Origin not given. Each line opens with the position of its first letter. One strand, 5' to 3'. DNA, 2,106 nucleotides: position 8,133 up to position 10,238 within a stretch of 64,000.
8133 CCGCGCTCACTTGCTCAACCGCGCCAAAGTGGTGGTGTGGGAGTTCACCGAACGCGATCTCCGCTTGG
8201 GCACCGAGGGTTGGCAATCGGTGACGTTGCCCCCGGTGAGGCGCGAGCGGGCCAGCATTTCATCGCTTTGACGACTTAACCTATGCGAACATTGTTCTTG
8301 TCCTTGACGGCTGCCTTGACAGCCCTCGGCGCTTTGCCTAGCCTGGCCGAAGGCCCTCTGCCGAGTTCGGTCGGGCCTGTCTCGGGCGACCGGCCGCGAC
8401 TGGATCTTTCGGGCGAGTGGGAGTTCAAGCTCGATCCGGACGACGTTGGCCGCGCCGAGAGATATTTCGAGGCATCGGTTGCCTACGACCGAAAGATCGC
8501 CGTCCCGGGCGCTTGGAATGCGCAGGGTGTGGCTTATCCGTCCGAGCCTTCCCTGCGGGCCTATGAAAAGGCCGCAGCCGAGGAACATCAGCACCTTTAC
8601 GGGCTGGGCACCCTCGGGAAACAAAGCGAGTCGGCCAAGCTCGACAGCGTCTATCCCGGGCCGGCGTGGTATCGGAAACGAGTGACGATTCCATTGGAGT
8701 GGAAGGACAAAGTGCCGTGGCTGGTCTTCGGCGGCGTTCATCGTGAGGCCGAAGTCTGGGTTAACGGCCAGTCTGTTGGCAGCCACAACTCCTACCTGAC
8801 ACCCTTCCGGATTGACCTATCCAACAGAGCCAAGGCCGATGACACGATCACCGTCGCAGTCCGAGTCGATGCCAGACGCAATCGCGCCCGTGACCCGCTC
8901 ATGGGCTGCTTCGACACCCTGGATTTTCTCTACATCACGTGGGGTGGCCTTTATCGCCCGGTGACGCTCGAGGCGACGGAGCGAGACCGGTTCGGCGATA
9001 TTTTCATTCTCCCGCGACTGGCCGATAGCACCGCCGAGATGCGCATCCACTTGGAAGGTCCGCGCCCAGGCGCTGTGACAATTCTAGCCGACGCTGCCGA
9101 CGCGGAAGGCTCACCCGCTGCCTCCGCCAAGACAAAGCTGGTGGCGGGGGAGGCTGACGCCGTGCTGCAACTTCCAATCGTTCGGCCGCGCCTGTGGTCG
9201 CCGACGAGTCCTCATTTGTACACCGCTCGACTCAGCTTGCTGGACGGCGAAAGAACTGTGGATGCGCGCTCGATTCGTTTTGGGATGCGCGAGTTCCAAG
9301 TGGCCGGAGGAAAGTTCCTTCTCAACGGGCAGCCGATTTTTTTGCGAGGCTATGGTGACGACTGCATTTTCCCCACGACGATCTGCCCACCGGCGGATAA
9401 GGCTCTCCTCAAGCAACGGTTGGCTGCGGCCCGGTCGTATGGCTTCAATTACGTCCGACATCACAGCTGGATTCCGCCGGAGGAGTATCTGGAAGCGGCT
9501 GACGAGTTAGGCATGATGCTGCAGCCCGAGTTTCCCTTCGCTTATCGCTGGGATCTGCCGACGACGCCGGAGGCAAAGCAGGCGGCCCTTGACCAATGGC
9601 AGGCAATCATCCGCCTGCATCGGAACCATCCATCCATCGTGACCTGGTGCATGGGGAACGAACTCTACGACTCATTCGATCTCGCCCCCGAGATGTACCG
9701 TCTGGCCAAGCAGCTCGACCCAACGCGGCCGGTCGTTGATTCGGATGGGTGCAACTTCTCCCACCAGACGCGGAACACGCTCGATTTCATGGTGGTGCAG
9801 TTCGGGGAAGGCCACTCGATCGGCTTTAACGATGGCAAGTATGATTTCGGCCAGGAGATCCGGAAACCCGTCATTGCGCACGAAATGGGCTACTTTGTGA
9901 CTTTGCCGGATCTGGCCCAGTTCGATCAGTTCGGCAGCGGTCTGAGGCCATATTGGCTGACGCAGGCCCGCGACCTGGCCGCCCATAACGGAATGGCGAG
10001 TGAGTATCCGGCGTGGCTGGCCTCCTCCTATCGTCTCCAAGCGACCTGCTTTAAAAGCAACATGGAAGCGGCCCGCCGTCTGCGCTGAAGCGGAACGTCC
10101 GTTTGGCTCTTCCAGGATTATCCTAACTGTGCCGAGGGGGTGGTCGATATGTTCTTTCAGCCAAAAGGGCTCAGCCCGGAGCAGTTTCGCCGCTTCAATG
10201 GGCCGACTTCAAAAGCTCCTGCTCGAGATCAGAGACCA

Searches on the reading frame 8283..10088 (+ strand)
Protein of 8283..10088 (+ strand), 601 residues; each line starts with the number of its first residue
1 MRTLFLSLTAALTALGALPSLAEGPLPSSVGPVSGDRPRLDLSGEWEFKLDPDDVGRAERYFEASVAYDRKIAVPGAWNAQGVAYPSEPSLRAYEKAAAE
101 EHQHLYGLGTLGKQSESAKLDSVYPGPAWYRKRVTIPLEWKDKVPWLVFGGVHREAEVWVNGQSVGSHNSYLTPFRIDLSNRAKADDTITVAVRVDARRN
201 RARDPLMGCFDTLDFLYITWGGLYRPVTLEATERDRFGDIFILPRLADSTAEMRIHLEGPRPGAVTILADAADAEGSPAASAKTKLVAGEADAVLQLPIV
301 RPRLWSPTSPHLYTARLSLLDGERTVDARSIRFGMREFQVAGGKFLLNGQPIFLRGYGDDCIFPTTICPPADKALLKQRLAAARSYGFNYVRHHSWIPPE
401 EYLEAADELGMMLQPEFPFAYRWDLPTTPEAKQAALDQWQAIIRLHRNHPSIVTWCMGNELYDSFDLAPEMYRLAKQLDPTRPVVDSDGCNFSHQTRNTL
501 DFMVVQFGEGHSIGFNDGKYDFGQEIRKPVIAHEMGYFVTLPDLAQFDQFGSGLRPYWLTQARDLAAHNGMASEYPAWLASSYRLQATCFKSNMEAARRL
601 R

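Call 40: search_protein_families(library=pfam, proteins=[window:8283-10088:+], max_evalue=0.00001)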
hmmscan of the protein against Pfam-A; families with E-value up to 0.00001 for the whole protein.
window:8283-10088:+ (601 aa): 4 families
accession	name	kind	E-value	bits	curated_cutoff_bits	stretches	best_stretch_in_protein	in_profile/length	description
PF02837.24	Glyco_hydro_2_N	-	2.2e-19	70.4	28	1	42-229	4-165/169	Glycosyl hydrolases family 2, sugar binding domain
PF02836.23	Glyco_hydro_2_C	-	1.5e-14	54.3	21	1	339-534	2-209/302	Glycosyl hydrolases family 2, TIM barrel domain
PF00703.27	Glyco_hydro_2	-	3e-14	54.1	23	1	239-336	5-109/109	Glycosyl hydrolases family 2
PF22666.2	Glyco_hydro_2_N2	-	8.5e-07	29.6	27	1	122-201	44-125/167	Glycosyl hydrolase 2 galactose-binding domain-like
